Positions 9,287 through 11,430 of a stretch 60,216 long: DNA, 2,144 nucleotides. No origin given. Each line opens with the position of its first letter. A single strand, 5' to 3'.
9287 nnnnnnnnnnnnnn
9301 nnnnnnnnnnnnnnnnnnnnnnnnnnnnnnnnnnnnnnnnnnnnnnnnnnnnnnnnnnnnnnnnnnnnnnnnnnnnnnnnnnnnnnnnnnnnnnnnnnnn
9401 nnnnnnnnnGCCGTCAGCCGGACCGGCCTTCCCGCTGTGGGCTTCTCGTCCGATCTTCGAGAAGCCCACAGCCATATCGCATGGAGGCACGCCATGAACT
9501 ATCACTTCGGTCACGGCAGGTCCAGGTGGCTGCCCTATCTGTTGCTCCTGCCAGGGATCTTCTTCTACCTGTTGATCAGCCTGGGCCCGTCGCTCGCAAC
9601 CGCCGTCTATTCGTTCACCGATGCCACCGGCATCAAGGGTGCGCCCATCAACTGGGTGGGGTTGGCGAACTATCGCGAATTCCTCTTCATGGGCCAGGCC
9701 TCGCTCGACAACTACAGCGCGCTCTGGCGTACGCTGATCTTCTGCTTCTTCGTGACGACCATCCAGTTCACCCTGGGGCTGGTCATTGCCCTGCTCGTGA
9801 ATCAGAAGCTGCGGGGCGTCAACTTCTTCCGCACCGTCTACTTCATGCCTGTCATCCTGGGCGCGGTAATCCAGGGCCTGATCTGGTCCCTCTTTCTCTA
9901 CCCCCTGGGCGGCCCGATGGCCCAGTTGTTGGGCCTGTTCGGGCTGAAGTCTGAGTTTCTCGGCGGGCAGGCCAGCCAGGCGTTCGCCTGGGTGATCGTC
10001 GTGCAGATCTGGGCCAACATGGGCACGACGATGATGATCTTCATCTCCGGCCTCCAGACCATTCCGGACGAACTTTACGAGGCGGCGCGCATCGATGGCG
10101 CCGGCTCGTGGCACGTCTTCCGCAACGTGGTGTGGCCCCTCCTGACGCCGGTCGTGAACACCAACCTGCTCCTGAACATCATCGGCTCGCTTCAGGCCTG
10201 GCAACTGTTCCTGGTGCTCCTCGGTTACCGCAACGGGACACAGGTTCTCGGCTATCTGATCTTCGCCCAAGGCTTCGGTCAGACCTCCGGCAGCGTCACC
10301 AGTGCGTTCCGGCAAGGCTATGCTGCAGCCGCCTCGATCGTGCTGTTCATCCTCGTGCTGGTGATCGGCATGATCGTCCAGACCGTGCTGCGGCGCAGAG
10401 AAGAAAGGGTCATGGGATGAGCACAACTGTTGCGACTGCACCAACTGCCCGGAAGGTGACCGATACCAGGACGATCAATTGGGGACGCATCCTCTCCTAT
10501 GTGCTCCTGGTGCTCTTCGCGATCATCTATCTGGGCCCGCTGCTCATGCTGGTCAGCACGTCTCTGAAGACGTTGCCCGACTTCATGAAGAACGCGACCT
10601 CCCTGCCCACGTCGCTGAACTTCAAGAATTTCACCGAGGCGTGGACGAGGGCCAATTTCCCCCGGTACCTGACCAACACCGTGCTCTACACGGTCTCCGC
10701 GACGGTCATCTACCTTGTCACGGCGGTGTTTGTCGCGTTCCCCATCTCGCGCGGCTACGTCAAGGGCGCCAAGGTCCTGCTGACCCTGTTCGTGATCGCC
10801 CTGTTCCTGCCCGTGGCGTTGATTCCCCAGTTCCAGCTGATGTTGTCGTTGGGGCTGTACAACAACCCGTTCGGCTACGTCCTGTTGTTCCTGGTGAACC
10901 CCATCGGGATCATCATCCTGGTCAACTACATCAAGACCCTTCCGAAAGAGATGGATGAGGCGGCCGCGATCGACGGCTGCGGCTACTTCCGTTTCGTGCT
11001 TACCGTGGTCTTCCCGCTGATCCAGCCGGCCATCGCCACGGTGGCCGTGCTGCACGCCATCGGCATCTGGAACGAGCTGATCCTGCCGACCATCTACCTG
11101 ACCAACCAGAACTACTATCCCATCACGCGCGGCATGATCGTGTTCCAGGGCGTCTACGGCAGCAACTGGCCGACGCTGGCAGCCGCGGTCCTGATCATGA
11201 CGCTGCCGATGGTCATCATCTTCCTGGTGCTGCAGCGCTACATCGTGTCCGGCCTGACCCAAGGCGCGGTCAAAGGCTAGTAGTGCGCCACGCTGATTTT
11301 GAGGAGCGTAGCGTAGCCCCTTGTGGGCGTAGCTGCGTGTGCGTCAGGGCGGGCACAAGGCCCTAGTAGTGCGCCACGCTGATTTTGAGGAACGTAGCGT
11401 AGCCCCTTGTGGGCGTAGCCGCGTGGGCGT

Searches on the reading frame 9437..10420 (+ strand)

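Call 8: search_protein_families(library=pfam, proteins=[window:9437-10420:+], max_evalue=0.001)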
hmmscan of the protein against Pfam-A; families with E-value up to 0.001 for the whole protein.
window:9437-10420:+ (327 aa): 1 family
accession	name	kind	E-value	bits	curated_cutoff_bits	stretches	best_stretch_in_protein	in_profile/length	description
PF00528.27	BPD_transp_1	-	1.5e-18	67.6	26.4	1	111-321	2-181/184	Binding-protein-dependent transport system inner membrane component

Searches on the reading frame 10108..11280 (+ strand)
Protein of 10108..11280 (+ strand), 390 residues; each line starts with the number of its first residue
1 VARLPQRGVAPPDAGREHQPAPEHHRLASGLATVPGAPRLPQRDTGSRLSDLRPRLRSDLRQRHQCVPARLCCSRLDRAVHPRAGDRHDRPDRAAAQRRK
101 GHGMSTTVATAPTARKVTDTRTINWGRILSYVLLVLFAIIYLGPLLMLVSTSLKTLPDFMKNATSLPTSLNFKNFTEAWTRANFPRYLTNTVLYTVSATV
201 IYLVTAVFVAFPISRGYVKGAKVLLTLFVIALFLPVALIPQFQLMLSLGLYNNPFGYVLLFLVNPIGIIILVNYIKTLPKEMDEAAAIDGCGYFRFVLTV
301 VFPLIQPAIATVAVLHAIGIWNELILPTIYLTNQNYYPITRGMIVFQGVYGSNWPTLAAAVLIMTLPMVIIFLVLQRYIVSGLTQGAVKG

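Call 8: search_protein_families(library=pfam, proteins=[window:10108-11280:+], max_evalue=0.001)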
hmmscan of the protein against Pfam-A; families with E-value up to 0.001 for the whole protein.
window:10108-11280:+ (390 aa): 1 family
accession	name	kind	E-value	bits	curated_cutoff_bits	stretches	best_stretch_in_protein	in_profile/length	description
PF00528.27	BPD_transp_1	-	4.2e-12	46.6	26.4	1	220-383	16-182/184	Binding-protein-dependent transport system inner membrane component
